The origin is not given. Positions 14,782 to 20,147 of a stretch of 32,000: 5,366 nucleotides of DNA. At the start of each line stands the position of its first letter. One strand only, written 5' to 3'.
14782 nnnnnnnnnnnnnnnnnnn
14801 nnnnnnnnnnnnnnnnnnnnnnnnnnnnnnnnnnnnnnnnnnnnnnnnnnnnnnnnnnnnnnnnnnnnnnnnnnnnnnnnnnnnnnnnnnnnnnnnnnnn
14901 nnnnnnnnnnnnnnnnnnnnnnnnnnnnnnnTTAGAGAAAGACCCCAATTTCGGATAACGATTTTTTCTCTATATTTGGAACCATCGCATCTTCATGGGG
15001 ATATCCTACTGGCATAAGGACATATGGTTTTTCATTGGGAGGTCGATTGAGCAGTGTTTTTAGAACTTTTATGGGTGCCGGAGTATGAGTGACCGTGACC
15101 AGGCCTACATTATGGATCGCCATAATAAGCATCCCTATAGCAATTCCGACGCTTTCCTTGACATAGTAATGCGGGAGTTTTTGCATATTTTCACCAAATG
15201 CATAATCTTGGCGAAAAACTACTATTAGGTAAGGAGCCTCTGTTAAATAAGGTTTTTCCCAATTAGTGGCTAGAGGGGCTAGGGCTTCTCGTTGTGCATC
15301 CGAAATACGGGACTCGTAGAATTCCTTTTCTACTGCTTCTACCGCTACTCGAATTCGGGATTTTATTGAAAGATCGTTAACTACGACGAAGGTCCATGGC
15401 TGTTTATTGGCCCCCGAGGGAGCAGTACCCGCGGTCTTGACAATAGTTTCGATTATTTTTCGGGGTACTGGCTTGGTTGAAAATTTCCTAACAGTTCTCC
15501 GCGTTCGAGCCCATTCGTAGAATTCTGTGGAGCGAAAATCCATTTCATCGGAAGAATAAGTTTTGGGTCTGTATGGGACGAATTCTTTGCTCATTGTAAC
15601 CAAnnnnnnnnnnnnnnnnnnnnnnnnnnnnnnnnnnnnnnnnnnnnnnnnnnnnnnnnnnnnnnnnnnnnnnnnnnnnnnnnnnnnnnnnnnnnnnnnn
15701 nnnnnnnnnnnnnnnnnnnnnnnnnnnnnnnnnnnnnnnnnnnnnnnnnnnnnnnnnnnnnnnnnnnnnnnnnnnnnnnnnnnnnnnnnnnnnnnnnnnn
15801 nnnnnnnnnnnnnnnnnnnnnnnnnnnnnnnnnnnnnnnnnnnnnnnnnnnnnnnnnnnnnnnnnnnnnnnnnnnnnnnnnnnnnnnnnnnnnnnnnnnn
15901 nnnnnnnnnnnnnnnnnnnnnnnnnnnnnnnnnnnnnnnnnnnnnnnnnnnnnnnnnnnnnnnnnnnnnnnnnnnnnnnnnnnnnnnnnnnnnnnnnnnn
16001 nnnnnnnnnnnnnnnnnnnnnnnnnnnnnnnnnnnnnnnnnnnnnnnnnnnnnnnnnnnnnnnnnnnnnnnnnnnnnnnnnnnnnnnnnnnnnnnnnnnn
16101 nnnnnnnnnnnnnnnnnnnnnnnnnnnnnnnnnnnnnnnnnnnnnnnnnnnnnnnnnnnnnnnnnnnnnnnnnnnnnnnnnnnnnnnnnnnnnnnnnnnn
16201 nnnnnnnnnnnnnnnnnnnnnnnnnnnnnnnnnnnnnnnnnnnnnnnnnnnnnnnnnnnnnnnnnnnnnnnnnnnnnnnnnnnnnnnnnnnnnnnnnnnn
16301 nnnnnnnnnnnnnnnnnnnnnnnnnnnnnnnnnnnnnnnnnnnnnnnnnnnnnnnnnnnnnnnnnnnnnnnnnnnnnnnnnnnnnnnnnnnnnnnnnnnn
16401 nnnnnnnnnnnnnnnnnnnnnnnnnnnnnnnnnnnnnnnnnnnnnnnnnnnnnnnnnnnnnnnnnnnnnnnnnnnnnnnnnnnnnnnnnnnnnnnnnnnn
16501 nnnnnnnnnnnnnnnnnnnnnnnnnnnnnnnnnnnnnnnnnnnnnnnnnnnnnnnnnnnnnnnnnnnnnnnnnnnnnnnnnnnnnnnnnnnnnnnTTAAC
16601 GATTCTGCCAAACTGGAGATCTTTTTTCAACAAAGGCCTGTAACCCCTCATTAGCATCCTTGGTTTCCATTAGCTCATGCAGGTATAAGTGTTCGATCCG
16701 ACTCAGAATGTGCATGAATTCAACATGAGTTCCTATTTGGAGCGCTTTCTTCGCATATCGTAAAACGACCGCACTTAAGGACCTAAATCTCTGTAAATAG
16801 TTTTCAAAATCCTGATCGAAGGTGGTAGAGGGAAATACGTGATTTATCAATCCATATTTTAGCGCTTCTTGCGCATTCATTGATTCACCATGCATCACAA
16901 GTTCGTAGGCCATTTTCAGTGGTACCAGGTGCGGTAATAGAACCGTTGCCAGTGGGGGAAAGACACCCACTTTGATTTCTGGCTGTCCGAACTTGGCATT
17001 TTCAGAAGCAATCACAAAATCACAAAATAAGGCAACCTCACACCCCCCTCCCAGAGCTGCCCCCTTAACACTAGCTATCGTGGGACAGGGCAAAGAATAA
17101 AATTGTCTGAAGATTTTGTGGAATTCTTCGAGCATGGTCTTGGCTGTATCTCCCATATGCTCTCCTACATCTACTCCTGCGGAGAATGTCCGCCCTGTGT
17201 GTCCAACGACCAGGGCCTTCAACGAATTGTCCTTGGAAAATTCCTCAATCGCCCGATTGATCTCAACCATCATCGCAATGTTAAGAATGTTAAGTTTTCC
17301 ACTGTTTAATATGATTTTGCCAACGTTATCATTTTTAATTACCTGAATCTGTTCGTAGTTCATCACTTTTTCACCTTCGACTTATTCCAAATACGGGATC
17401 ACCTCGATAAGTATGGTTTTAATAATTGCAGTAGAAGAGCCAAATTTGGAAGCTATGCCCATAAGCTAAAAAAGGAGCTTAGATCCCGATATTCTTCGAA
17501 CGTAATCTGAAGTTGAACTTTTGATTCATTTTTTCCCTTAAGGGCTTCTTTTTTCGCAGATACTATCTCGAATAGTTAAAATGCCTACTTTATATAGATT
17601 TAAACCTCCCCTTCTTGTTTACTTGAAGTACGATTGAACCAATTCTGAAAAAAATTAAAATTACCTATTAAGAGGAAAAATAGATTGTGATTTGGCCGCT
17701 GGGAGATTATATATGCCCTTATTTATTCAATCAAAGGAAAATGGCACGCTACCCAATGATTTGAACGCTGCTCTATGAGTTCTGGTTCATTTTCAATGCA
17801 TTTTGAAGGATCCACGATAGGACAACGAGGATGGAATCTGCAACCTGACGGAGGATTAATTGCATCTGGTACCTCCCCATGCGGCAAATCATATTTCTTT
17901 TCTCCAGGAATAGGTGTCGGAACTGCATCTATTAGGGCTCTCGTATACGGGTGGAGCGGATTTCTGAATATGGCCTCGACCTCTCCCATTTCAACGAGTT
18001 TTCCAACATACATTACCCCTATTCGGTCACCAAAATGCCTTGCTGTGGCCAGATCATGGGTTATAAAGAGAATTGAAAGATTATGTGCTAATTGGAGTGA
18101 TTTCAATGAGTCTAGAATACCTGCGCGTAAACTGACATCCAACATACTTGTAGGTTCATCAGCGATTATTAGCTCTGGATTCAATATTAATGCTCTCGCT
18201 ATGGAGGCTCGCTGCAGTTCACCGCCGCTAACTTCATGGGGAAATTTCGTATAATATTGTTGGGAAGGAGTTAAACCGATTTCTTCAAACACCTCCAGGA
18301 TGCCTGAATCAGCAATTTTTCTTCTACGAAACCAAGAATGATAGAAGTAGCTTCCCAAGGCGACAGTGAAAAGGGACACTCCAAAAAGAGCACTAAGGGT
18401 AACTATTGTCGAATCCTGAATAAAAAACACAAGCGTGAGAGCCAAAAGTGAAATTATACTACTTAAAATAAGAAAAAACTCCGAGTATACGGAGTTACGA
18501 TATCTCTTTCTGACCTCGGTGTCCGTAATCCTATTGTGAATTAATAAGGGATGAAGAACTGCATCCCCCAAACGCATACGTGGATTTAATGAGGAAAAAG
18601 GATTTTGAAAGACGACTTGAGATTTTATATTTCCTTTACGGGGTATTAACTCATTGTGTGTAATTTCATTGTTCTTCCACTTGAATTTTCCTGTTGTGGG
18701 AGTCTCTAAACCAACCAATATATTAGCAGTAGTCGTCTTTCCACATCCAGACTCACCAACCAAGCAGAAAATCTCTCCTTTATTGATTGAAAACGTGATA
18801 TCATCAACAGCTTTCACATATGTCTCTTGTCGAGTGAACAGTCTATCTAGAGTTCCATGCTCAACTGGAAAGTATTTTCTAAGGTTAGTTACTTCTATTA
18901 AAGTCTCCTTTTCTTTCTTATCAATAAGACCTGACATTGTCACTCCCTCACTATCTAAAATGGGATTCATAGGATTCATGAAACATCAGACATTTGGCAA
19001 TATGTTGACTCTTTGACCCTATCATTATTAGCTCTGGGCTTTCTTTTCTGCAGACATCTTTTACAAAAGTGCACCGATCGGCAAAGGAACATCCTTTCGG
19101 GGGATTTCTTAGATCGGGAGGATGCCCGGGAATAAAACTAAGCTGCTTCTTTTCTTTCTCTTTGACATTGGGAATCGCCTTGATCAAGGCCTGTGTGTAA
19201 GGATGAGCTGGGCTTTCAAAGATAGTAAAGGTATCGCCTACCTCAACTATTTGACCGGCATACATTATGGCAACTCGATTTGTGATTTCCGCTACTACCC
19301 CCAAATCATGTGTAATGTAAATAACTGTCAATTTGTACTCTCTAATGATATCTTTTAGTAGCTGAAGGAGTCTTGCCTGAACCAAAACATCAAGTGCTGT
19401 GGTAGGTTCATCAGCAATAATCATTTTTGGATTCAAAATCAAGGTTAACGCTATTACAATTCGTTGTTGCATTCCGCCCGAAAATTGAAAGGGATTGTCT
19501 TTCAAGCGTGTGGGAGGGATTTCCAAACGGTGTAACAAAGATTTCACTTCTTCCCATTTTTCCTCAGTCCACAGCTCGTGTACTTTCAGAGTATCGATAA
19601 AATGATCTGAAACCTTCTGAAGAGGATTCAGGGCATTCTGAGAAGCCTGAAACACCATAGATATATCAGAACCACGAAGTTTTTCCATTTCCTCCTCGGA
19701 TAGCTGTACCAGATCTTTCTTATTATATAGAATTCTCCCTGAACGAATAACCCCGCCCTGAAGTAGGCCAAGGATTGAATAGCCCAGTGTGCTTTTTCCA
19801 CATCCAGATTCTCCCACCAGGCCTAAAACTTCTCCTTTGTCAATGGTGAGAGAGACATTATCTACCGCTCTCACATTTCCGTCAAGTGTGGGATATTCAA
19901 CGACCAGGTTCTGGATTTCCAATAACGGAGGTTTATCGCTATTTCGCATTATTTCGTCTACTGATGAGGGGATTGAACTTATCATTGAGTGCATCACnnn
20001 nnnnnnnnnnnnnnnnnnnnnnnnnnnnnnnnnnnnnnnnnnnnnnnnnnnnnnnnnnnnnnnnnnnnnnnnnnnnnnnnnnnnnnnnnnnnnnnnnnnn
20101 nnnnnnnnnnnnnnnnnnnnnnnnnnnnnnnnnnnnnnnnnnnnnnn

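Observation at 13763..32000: Dispersed anaerobic benzoyl-CoA ring-reduction pathway (bcrC-bcrB, dch, had-like) in a probable Asgard archaeon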

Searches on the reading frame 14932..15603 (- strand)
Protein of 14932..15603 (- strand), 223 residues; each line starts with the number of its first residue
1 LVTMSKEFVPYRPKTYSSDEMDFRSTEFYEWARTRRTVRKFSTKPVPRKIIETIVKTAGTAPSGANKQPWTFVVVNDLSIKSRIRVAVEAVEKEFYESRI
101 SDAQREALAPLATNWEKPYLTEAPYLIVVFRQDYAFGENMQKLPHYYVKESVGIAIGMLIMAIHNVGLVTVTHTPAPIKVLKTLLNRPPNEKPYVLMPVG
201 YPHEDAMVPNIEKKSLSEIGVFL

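Call 3: search_protein_families(library=pfam, proteins=[window:14932-15603:-])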
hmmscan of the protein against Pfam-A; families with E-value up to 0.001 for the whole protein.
window:14932-15603:- (223 aa): 2 families
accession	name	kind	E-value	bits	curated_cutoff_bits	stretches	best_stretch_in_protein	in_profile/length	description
PF00881.29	Nitroreductase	-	5.3e-24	85.7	23.5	1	33-201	2-167/167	Nitroreductase family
PF14512.11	TM1586_NiRdase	-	8.3e-08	32.5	27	0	51-82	160-191/215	Putative TM nitroreductase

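Call 6: search_protein_families(library=ncbifam, proteins=[window:14932-15603:-], max_evalue=0.01)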
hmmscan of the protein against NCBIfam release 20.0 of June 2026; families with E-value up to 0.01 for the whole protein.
window:14932-15603:- (223 aa): 10 families
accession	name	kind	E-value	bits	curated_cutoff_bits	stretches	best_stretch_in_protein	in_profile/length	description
TIGR02476.1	BluB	equivalog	2.2e-18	66.4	150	1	26-215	7-193/205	5,6-dimethylbenzimidazole synthase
TIGR03553.1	F420_FbiB_CTERM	equivalog_domain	7.1e-13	48.7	249.55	1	33-206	4-179/194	F420 biosynthesis protein FbiB, C-terminal domain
NF009810.0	PRK13294.1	equivalog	1.3e-12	47.4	304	1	33-206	259-434/449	coenzyme F420-0:L-glutamate ligase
NF003768.0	PRK05365.1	equivalog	3.6e-09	36.4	152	1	33-216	19-193/200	malonic semialdehyde reductase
NF008275.0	PRK11053.1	equivalog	2.3e-08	33.8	227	1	29-120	4-95/217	oxygen-insensitive NAD(P)H nitroreductase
NF047509.1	Rv3131_FMN_oxido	subfamily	1.6e-05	24.5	199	1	54-77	2-26/319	Acg family FMN-binding oxidoreductase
NF005901.0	PRK07877.1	equivalog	1.9e-05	23.1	476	1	34-77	360-403/722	Rv1355c family protein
NF011424.0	PRK14851.1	subfamily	0.00046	18.3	1170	1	14-76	291-353/679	hypothetical protein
NF008033.1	PRK10765.1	equivalog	0.00059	19.3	223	1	31-85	7-61/240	oxygen-insensitive NADPH nitroreductase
NF008088.0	PRK10828.1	equivalog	0.0018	17.9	183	1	35-168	10-127/183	NAD(P)H nitroreductase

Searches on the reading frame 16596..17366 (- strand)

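Call 3: search_protein_families(library=pfam, proteins=[window:16596-17366:-])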
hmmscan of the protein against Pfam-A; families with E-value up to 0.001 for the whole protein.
window:16596-17366:- (256 aa): 2 families
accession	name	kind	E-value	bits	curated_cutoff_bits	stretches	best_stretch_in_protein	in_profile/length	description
PF00378.25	ECH_1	-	5.4e-53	180.3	27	1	12-255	3-250/251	Enoyl-CoA hydratase/isomerase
PF16113.10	ECH_2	-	2.5e-29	103.3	27.2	1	16-192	2-185/335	Enoyl-CoA hydratase/isomerase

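Call 6: search_protein_families(library=ncbifam, proteins=[window:16596-17366:-], max_evalue=0.01)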
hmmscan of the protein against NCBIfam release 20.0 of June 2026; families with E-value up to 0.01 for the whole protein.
window:16596-17366:- (256 aa): 73 families (the best 25 are shown)
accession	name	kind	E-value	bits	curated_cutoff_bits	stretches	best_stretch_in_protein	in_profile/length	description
TIGR03189.1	dienoyl_CoA_hyt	equivalog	7.1e-55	186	292.5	1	16-256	12-251/251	cyclohexa-1,5-dienecarbonyl-CoA hydratase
NF004517.0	PRK05862.1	equivalog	3.1e-50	171.1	396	1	2-256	1-257/257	enoyl-CoA hydratase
NF004475.0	PRK05809.1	subfamily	2e-48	165.2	394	1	2-256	1-260/260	short-chain-enoyl-CoA hydratase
NF051848.1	EnCoAHydtEchA19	equivalog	1e-44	153.1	400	1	9-256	4-258/258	enoyl-CoA hydratase EchA19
NF005803.0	PRK07658.1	equivalog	1.1e-44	152.8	313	1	6-256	3-257/257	enoyl-CoA hydratase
NF007239.0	PRK09674.1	equivalog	1.5e-44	152.4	371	1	7-255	6-256/257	2,3-dehydroadipyl-CoA hydratase PaaF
NF006008.0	PRK08139.1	equivalog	9.1e-42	143.4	313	1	11-255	17-265/266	enoyl-CoA hydratase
NF006007.0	PRK08138.1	subfamily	1.6e-41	142.4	355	1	11-255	14-260/261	enoyl-CoA hydratase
NF042430.2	EnCoAhydt_DpgD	equivalog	7.2e-41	140.3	400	1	11-255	3-257/258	enoyl-CoA-hydratase DpgD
NF005802.0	PRK07657.1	equivalog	1.7e-40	139.2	363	1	10-254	9-258/260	enoyl-CoA hydratase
NF006566.0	PRK09076.1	subfamily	1.7e-39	136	286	1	4-256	4-260/260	enoyl-CoA hydratase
NF006100.0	PRK08252.1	subfamily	1.1e-37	130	282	1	6-255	4-253/254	crotonase/enoyl-CoA hydratase family protein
NF004795.0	PRK06143.1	subfamily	2.9e-37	128.6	283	1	13-215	17-224/260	enoyl-CoA hydratase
NF006699.0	PRK09245.1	subfamily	2.9e-36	125.1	354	1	10-255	8-265/266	crotonase/enoyl-CoA hydratase family protein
TIGR02280.1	PaaB1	equivalog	5.8e-35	121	345.15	1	12-254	6-254/256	2-(1,2-epoxy-1,2-dihydrophenyl)acetyl-CoA isomerase PaaG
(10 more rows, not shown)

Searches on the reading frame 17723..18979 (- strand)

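Call 3: search_protein_families(library=pfam, proteins=[window:17723-18979:-])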
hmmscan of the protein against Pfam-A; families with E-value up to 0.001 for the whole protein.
window:17723-18979:- (418 aa): 2 families
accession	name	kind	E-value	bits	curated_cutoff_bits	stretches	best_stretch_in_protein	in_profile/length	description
PF00005.33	ABC_tran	-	2.9e-27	96.4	25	1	59-278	2-137/137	ABC transporter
PF08352.17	oligo_HPY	-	8.5e-20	71.4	27.1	1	329-391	1-63/65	Oligopeptide/dipeptide transporter, C-terminal region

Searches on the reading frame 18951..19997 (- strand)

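Call 3: search_protein_families(library=pfam, proteins=[window:18951-19997:-])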
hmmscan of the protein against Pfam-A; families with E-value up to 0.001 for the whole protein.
window:18951-19997:- (348 aa): 4 families
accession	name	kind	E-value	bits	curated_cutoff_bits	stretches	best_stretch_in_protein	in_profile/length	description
PF00005.33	ABC_tran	-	5.9e-31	108.3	25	1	46-200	2-137/137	ABC transporter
PF08352.17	oligo_HPY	-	1.2e-20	74.1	27.1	1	251-316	1-65/65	Oligopeptide/dipeptide transporter, C-terminal region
PF13304.12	AAA_21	-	6.1e-07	30.2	27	1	162-235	228-303/304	AAA domain, putative AbiEii toxin, Type IV TA system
PF02463.25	SMC_N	-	1.7e-05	24.8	40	1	57-245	26-212/220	RecF/RecN/SMC N terminal domain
